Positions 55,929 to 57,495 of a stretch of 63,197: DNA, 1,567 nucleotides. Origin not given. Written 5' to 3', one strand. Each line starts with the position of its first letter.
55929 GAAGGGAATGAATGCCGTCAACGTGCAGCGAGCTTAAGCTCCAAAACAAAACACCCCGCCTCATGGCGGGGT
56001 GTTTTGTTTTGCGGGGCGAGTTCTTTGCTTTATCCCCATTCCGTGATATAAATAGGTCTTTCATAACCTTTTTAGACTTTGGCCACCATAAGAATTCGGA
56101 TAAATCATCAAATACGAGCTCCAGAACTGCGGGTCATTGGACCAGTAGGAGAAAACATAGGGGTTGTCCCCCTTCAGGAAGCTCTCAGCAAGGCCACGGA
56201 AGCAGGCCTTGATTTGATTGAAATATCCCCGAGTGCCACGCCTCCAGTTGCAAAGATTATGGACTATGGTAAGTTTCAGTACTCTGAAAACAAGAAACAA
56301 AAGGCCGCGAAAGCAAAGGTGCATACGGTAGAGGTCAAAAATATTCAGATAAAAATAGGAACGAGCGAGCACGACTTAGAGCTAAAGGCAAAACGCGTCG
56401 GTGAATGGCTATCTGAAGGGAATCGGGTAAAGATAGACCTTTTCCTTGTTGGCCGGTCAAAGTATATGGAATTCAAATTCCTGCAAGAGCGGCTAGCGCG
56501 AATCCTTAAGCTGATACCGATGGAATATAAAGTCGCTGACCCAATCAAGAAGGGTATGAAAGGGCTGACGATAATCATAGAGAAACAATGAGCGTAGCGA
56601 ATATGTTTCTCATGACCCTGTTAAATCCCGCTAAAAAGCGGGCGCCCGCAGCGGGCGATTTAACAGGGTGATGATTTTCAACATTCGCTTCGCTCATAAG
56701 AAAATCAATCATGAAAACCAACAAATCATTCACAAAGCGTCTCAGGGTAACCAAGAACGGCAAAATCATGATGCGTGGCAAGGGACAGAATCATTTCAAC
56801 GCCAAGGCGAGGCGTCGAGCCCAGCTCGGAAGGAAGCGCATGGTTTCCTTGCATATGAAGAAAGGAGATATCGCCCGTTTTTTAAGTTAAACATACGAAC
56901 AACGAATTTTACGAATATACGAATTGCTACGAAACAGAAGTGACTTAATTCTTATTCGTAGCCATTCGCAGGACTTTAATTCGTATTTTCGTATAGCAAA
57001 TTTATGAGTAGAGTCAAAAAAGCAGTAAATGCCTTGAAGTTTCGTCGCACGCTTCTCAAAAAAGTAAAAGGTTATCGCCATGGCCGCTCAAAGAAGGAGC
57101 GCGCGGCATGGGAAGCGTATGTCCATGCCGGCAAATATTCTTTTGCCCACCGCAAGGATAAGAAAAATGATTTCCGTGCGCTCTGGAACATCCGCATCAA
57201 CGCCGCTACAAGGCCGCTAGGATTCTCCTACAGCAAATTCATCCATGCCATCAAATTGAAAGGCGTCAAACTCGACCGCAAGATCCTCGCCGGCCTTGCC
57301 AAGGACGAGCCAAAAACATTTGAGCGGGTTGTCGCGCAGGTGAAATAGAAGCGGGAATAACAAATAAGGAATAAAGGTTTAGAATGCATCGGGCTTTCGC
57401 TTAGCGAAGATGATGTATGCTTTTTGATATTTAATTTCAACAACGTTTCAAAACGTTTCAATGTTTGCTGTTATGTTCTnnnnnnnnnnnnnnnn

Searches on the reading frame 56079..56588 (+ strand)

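Call 64: search_protein_families(library=ncbifam, proteins=[window:56079-56588:+])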
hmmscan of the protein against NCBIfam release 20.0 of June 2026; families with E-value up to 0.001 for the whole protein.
window:56079-56588:+ (170 aa): 1 family
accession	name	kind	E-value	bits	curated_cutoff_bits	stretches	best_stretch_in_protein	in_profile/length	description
TIGR00168.2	infC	equivalog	1.3e-44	152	60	1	6-156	5-154/170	translation initiation factor IF-3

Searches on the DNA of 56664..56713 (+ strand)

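Call 47: build_rna_model(alignment_id=A2, structure=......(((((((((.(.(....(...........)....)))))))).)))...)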
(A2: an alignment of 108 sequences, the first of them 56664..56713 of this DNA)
Model R1 built from alignment A2 (108 sequences, 55 columns); structure: as given.
model positions 48; base pairs 12; branch points 0; effective number of sequences 5.3; information 1.15 bits per position. Calibrated on 0.2 Mb of random sequence (short: E-values are rough).
structure used (alignment columns):
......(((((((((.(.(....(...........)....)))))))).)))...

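Call 48: search_with_rna_model(model_id=R1, source=window, filters=off, max_evalue=10, show_alignments=6)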
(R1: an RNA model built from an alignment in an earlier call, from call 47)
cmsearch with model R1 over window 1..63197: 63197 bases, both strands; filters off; matches with E-value up to 10: 17.
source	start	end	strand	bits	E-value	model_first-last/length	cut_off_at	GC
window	56664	56713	+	65.8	3.5e-16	1-48/48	no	0.38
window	23759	23810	-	63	2e-15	1-48/48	no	0.46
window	36019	36082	+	32.1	1.1e-06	2-48/48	no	0.42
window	56573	56620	-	28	1.6e-05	1-48/48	no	0.4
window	36027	36075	-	13.9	0.15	10-41/48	no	0.35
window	2502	2530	+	12.3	0.44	11-40/48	no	0.28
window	59184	59212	-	10.4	1.5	1-48/48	no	0.45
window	16422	16432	-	9.9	2.2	21-31/48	no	0.64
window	56672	56706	-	9.3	3.1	10-42/48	no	0.34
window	51104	51145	+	9.3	3.2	8-44/48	no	0.4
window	46713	46736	+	9.1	3.5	14-37/48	no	0.42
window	39763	39794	+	8.8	4.2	1-48/48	no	0.56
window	52600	52616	+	8.8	4.4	1-48/48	no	0.41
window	46585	46628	+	8.5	5.1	1-48/48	no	0.36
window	22761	22808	+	8.1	6.7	1-48/48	no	0.48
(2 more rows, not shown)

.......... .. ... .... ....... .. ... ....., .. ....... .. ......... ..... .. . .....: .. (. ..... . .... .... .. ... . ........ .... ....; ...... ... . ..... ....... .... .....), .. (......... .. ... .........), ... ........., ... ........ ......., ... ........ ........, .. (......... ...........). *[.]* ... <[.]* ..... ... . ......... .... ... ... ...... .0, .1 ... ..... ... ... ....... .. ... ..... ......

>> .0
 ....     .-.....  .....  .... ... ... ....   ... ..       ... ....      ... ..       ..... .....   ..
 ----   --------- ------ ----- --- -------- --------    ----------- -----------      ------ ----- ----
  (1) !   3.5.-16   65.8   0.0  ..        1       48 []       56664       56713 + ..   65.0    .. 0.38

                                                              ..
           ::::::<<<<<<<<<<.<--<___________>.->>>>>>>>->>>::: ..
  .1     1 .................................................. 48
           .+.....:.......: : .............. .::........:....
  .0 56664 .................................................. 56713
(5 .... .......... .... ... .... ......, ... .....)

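Call 49: search_with_rna_model(model_id=R1, sources=[L001, L002, L003, L004, L005, L006, L007, L008, L009, L010, L011, L012, L013, L014, L015, L016, L017, L018, L019, L020, L021, L022, L023, L024, L025, L026, L027, L028, L029, L030, L031, L032, L033, L034, L035, L036, L037, L038, L039, L040, L041, L042, L043, L044, L045, L046, L047, L048, L049, L050, L051, L052, L053, L054, L055, L056, L057, L058, L059, L060, L061, L062, L063, L064, L065, L066, L067, L068, L069, L070, L071, L072, L073, L074, L075, L076, L077, L078, L079, L080, L081, L082, L083, L084, L085, L086, L087, L088, L089, L090, L091, L092, L093, L094, L095, L096, L097, L098, L099, L100], max_evalue=0.01)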
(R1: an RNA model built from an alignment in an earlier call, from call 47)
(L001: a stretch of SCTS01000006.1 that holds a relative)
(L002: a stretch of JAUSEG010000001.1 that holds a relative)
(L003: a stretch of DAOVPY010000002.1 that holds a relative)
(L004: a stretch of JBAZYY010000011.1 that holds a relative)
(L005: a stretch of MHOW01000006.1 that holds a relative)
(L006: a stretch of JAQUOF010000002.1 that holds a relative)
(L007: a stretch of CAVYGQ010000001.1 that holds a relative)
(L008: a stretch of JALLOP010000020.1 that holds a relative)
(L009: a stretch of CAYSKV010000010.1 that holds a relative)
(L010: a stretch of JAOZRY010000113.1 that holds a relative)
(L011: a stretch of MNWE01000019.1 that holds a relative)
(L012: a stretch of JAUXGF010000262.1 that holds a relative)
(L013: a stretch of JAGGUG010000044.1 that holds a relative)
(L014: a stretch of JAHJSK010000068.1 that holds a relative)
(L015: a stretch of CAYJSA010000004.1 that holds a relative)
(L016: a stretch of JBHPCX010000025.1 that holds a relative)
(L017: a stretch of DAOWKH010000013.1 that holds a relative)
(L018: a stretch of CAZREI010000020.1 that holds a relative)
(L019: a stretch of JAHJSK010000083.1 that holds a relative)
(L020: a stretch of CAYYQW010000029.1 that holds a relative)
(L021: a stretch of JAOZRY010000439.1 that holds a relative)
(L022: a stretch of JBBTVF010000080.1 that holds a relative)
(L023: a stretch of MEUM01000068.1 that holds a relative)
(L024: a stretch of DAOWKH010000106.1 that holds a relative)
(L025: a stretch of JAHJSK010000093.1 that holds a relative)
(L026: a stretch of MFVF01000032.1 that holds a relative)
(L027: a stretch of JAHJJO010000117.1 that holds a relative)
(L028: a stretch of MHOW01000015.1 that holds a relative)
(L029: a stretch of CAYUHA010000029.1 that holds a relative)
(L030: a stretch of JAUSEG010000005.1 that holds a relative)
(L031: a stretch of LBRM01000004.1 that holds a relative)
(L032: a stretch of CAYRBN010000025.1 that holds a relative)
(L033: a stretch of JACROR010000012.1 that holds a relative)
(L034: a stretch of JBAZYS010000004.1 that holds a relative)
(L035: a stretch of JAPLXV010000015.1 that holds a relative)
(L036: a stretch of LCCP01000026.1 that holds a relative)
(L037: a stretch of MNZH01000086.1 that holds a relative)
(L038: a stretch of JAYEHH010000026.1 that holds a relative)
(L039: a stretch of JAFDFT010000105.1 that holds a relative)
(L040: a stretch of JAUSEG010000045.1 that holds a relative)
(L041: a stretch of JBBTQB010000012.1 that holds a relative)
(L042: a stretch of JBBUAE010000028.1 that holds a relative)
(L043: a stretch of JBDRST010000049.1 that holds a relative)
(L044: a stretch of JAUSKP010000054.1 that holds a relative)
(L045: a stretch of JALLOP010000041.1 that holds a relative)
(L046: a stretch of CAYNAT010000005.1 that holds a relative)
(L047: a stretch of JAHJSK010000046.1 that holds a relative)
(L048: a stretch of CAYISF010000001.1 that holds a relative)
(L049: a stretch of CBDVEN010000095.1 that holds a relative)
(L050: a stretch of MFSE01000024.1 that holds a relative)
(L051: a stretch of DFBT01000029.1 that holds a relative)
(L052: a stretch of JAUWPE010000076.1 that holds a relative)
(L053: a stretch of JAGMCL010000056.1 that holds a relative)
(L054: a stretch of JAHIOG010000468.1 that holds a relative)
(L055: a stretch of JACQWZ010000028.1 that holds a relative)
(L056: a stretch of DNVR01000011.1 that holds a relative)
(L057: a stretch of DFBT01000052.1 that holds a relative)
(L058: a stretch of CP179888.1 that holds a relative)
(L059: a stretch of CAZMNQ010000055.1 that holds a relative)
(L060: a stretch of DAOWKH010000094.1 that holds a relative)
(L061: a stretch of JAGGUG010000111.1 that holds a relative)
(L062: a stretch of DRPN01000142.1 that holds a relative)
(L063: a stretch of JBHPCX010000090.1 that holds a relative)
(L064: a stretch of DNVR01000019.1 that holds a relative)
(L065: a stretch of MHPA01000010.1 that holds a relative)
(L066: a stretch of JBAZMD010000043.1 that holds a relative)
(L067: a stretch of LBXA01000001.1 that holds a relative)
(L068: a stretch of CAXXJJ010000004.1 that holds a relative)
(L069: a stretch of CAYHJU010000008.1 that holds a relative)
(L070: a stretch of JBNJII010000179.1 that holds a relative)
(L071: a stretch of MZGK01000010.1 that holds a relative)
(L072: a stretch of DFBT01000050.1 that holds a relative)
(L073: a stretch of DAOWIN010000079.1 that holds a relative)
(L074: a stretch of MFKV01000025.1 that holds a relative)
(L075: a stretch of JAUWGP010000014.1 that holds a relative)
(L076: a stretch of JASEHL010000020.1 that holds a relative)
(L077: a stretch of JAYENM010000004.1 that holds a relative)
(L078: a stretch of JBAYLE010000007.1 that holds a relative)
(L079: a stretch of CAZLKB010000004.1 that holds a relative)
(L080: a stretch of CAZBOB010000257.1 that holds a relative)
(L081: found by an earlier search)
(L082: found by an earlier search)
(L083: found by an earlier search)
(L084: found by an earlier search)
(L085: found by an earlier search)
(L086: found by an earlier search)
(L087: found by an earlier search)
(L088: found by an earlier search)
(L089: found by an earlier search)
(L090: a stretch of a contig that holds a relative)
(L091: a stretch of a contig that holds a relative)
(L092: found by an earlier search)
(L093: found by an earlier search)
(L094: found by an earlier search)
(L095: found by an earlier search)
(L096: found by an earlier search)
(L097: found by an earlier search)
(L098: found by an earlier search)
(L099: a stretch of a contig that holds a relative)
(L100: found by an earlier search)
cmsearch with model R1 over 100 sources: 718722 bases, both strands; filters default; matches with E-value up to 0.01: 10.
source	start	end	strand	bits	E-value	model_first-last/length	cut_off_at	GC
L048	5843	5890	+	72.9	3.8e-17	1-48/48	no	0.5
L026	3667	3714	+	71.5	9.4e-17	1-48/48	no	0.44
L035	1905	1953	+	59.4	2.5e-13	1-48/48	no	0.31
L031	2629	2676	+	56.8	1.4e-12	1-48/48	no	0.27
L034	4854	4900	+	51.3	4.9e-11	1-48/48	no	0.26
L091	5980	6029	-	34.7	2.4e-06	1-48/48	no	0.38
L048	7467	7515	+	32.6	9.5e-06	1-48/48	no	0.33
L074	4682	4729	-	30.2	4.4e-05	1-48/48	no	0.33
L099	1476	1523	+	24.4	0.002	1-48/48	no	0.29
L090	654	704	+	22.2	0.0079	1-48/48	no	0.33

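Call 55: search_with_rna_model(model_id=R1, sources=[L121, L122, L123, L124, L125, L126, L127, L128, L129, L130, L131, L132, L133, L134, L135, L136, L137, L138, L139, L140, L141, L142, L143, L144, L145, L146, L147, L148, L149, L150, L151, L152, L153, L154, L155, L156, L157, L158, L159, L160, L161, L162, L163, L164, L165, L166, L167, L168, L169, L170, L171, L172, L173, L174, L175, L176, L177, L178, L179, L180, L181, L182, L183, L184, L185, L186, L187, L188, L189, L190, L191, L192, L193, L194, L195, L196, L197, L198, L199, L200, L201, L202, L203, L204, L205, L206, L207, L208, L209, L210, L211, L212, L213, L214, L215, L216, L217, L218, L219, L220], max_evalue=0.01)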
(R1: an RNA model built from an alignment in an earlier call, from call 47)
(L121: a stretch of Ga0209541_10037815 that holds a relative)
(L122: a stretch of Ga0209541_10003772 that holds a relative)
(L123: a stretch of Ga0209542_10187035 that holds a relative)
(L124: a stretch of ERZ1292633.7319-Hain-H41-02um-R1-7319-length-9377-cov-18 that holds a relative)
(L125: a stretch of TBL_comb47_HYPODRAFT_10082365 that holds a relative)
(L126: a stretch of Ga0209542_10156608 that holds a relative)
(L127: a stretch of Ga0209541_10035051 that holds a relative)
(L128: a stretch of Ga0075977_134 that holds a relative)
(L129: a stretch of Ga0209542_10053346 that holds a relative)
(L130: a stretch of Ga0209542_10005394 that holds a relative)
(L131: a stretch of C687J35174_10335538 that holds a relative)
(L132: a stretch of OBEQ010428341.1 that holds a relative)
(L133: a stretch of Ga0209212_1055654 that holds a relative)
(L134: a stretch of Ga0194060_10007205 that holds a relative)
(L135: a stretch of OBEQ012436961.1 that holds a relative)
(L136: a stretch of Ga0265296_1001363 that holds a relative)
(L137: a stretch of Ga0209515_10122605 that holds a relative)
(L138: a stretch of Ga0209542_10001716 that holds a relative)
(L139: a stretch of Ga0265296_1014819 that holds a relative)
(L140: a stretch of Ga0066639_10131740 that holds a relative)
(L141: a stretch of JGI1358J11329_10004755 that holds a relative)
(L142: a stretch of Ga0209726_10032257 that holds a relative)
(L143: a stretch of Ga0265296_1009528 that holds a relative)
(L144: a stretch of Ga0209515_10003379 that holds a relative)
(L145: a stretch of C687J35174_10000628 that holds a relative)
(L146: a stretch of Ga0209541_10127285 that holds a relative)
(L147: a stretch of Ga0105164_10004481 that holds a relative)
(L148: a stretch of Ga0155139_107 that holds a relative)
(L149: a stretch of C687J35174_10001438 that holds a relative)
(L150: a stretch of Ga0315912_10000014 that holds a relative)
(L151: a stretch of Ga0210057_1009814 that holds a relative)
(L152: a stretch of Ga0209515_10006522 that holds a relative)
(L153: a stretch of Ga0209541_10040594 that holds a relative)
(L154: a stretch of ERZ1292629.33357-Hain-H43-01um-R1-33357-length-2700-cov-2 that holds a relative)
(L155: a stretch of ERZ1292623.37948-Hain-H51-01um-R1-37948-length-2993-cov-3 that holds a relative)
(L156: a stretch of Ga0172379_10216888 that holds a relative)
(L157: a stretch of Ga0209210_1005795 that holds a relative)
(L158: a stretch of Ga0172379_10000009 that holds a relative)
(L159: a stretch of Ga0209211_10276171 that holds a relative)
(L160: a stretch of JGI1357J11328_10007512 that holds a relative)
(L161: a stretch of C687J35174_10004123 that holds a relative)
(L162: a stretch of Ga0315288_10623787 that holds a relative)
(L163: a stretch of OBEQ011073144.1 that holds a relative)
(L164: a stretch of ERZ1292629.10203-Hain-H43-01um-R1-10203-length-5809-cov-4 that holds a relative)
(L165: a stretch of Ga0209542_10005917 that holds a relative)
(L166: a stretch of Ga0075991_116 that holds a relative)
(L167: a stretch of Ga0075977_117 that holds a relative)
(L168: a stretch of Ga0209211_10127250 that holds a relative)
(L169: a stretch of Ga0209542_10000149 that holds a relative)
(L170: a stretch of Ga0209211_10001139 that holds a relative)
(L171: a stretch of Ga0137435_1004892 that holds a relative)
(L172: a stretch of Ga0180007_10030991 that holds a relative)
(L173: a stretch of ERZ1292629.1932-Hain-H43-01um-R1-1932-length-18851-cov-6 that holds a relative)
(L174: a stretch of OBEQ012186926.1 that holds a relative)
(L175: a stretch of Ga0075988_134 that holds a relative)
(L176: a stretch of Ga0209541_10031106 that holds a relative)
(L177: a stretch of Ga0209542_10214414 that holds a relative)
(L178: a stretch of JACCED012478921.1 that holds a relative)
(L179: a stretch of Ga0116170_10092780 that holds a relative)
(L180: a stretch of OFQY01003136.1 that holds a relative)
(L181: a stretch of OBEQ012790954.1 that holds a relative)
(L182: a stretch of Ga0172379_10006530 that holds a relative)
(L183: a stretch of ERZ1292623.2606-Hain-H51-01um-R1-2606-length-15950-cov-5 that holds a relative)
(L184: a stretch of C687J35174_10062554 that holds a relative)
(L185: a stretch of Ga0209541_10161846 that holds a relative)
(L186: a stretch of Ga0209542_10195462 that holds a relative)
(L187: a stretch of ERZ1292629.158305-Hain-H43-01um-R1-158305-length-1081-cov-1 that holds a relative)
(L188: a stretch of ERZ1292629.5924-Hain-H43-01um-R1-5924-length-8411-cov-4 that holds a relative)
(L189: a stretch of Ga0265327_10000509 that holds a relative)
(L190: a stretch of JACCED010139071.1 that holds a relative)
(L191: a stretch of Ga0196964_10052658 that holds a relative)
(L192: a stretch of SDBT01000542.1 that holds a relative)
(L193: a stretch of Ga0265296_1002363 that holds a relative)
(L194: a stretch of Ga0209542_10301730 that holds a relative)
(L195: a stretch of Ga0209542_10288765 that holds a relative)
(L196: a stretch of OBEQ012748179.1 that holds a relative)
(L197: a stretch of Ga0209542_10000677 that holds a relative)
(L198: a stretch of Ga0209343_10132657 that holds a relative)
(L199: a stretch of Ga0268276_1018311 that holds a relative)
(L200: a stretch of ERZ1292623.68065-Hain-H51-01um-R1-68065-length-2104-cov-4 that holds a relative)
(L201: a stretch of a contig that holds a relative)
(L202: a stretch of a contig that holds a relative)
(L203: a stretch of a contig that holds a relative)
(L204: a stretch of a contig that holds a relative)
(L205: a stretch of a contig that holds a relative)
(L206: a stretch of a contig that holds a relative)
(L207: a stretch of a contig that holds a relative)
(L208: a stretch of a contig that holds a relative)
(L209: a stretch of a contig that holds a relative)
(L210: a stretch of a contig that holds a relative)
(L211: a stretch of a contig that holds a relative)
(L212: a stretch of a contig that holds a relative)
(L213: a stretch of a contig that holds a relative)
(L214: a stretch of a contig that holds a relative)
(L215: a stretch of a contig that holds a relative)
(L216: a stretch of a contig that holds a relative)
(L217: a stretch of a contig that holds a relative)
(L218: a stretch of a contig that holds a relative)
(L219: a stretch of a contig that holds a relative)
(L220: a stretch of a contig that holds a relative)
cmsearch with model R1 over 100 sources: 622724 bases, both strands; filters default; matches with E-value up to 0.01: 129.
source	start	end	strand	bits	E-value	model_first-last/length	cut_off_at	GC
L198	979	1026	-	74.1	1.5e-17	1-48/48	no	0.48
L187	873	920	-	74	1.5e-17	1-48/48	no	0.4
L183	4715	4762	-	73.5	2.2e-17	1-48/48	no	0.33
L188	7903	7950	+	72.9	3.3e-17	1-48/48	no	0.5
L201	1069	1116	-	72.1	5.4e-17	1-48/48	no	0.38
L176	2724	2771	+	72.1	5.5e-17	1-48/48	no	0.35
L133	2651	2698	+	71.7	7.2e-17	1-48/48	no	0.48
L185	1086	1133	-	71.7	7.3e-17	1-48/48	no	0.38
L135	3930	3977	+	71.6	7.4e-17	1-48/48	no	0.4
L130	318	365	-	71.5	8.1e-17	1-48/48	no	0.44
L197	8540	8587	-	71.3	9e-17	1-48/48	no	0.42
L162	915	962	+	71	1.2e-16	1-48/48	no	0.35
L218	439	486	-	71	1.2e-16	1-48/48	no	0.35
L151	10850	10897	+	70.7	1.4e-16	1-48/48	no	0.38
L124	7441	7488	+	70.6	1.4e-16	1-48/48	no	0.4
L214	2275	2322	-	70.5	1.5e-16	1-48/48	no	0.48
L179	181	228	-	70.5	1.6e-16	1-48/48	no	0.35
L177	1294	1341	-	70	2.1e-16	1-48/48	no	0.38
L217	6209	6256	-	70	2.2e-16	1-48/48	no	0.38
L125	760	807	+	70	2.2e-16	1-48/48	no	0.38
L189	1668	1715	-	69.6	2.8e-16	1-48/48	no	0.42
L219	3455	3502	-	69.6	2.8e-16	1-48/48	no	0.42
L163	7701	7748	+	69.6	2.8e-16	1-48/48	no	0.35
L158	4300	4348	-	69.3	3.3e-16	1-48/48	no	0.45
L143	2909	2956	+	68.8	4.6e-16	1-48/48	no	0.35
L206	521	568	+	68.7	5.1e-16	1-48/48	no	0.4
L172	32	79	+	68.2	6.8e-16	1-48/48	no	0.38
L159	299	346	+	68.1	7.6e-16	1-48/48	no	0.33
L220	1001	1048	+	68.1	7.6e-16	1-48/48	no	0.33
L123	1351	1400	-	68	8.1e-16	1-48/48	no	0.5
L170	1907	1956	+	68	8.1e-16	1-48/48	no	0.5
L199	2446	2494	+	67.7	9.6e-16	1-48/48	no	0.41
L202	1883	1931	-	67.7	9.9e-16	1-48/48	no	0.41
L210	9528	9575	+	67.5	1.1e-15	1-48/48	no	0.33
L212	4333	4380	-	67.5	1.1e-15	1-48/48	no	0.33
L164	4205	4252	+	67.4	1.2e-15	1-48/48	no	0.46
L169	187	234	-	67.4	1.2e-15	1-48/48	no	0.35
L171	2205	2252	-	67.3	1.2e-15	1-48/48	no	0.4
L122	4931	4977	-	67.1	1.4e-15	1-48/48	no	0.49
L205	841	889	+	66.6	1.9e-15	1-48/48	no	0.47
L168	1154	1202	-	66.6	2e-15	1-48/48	no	0.47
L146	1642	1690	-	66.5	2.2e-15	1-48/48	no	0.49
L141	7624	7671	+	66.2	2.6e-15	1-48/48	no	0.42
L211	990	1037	-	66.1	2.8e-15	1-48/48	no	0.44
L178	260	308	+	66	3e-15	1-48/48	no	0.31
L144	3765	3812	+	65.8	3.4e-15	1-48/48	no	0.29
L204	7274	7321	-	65.8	3.4e-15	1-48/48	no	0.29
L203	1871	1918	+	65.7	3.6e-15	1-48/48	no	0.48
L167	4145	4192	-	65.6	3.9e-15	1-48/48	no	0.4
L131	865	910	+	65.6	3.9e-15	1-48/48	no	0.39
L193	1678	1723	+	65.6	3.9e-15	1-48/48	no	0.39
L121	645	694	-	65.5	3.9e-15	1-48/48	no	0.4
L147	3267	3314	+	65.5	4.1e-15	1-48/48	no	0.4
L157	611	658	+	65.3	4.7e-15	1-48/48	no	0.46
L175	6950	6997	+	65.3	4.7e-15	1-48/48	no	0.46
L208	1839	1888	-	65.1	5.3e-15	1-48/48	no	0.38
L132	10590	10635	-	64.8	6.3e-15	1-48/48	no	0.43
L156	574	622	+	64.8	6.5e-15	1-48/48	no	0.35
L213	6891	6939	+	64.6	7.2e-15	1-48/48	no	0.33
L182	2001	2048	+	64.6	7.4e-15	1-48/48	no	0.52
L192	787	832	-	64.5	7.9e-15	1-48/48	no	0.43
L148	1360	1409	+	64.4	8e-15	1-48/48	no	0.52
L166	10954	10999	-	64.4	8.5e-15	1-48/48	no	0.41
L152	8653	8698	+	64.3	8.7e-15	1-48/48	no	0.39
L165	10482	10529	+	64.2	9.5e-15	1-48/48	no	0.44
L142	654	705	-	64.1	9.9e-15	1-48/48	no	0.44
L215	1479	1530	-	64.1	9.9e-15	1-48/48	no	0.44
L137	383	431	+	64.1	1e-14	1-48/48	no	0.45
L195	1354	1401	-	64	1.1e-14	1-48/48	no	0.4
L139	443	491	-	63.4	1.6e-14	1-48/48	no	0.37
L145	4966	5013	-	63.4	1.6e-14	1-48/48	no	0.38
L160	1700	1751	-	63.1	1.9e-14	1-48/48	no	0.5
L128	3802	3850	-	62.9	2.2e-14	1-48/48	no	0.45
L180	1773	1818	-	62.8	2.3e-14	1-48/48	no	0.39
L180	2450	2495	-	62.8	2.3e-14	1-48/48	no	0.39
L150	4010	4059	-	62.8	2.4e-14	1-48/48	no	0.42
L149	2781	2828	+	62.7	2.5e-14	1-48/48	no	0.48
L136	5124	5169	-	62.7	2.5e-14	1-48/48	no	0.39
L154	2597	2647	-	62.6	2.6e-14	1-48/48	no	0.37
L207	1264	1309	+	62.6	2.7e-14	1-48/48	no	0.48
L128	4620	4667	-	62.5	2.9e-14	1-48/48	no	0.52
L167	3419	3466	-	62.1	3.6e-14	1-48/48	no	0.38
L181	521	566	+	61.7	4.7e-14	1-48/48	no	0.48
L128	5451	5498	-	61.7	4.9e-14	1-48/48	no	0.44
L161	4608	4655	+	61.2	6.5e-14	1-48/48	no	0.38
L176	3452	3499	+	61.2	6.7e-14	1-48/48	no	0.35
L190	3172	3220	-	61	7.6e-14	1-48/48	no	0.31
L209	317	368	-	60.9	7.8e-14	1-48/48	no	0.44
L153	1662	1707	+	60.7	9e-14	1-48/48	no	0.41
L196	1018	1067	-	60.6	1e-13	1-48/48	no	0.42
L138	4768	4813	-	60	1.5e-13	1-48/48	no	0.37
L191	1296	1341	+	59.8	1.6e-13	1-48/48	no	0.5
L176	2334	2381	+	59.8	1.6e-13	1-48/48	no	0.33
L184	2663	2711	-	59.6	1.9e-13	1-48/48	no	0.37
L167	4933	4980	-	59.2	2.4e-13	1-48/48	no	0.48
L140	1451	1496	+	59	2.8e-13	1-48/48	no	0.41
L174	818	870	+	58.7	3.5e-13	1-48/48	no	0.42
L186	1197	1248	-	58.4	4e-13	1-48/48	no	0.46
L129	4490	4538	+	58.1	5e-13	1-48/48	no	0.41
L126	352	401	-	57.9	5.6e-13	1-48/48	no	0.4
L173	2981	3032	+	57.9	5.6e-13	1-48/48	no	0.46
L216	137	188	-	57.9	5.8e-13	1-48/48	no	0.48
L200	1993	2046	+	56.3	1.6e-12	1-48/48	no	0.37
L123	528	575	-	55.9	2e-12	1-48/48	no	0.5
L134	1205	1256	+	55.9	2.1e-12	1-48/48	no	0.46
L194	409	460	-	55.4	2.8e-12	1-48/48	no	0.35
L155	1042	1095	-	54.5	5e-12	1-48/48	no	0.41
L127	5270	5317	+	53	1.3e-11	1-48/48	no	0.48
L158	6289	6336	-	51.4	4e-11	1-48/48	no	0.35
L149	94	140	+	51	5.1e-11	1-48/48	no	0.34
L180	854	903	+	48.9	1.9e-10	1-48/48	no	0.36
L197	7493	7540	-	42.1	1.6e-08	1-48/48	no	0.33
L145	3278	3330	-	39.5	8.7e-08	1-48/48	no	0.4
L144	3673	3720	-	35.6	1.1e-06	1-48/48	no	0.4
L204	7366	7413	+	35.6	1.1e-06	1-48/48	no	0.4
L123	1844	1898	-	34.3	2.6e-06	1-48/48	no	0.45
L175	6375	6422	-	31.6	1.6e-05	1-48/48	no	0.38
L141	7529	7576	-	31.1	2.1e-05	1-48/48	no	0.21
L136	5217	5264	+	31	2.3e-05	1-48/48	no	0.33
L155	1183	1227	+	28.3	0.00013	1-48/48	no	0.33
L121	785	832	+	28.1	0.00015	1-48/48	no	0.46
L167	595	648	-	27.6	0.00021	1-48/48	no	0.39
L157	1875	1922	-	27.2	0.00026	1-48/48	no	0.35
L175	8214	8261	-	27.2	0.00026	1-48/48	no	0.35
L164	4039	4086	-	27.2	0.00028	1-48/48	no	0.21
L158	4377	4421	+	23.1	0.0038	1-48/48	no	0.4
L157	1082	1131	-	22.5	0.0057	1-48/48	no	0.36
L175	7421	7470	-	22.5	0.0057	1-48/48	no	0.36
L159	199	248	-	22.1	0.0076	1-48/48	no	0.26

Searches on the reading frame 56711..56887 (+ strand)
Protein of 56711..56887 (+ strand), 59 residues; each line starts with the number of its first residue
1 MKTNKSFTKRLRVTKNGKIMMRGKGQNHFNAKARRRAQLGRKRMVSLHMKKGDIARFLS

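Call 64: search_protein_families(library=ncbifam, proteins=[window:56711-56887:+])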
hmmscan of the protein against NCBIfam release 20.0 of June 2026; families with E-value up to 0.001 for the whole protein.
window:56711-56887:+ (59 aa): 1 family
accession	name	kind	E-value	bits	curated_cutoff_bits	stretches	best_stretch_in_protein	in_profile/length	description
TIGR00001.1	rpmI_bact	equivalog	1.6e-07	31.5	51.2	1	1-49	3-53/63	50S ribosomal protein L35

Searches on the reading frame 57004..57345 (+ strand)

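Call 64: search_protein_families(library=ncbifam, proteins=[window:57004-57345:+])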
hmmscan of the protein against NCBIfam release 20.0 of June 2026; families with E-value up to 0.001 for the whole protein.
window:57004-57345:+ (114 aa): 3 families
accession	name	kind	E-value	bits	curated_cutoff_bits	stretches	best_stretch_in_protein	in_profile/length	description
TIGR01032.1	rplT_bact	equivalog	4.5e-32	110.7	65.65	1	1-114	1-114/114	50S ribosomal protein L20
NF051450.1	50S_L20_sunset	exception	8.5e-28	98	375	1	1-111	1-111/219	50S ribosomal protein L20, sunset domain variant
NF011109.0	PRK14537.1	equivalog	4.2e-21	75.6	187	1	1-111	1-111/232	50S ribosomal protein L20/unknown domain fusion protein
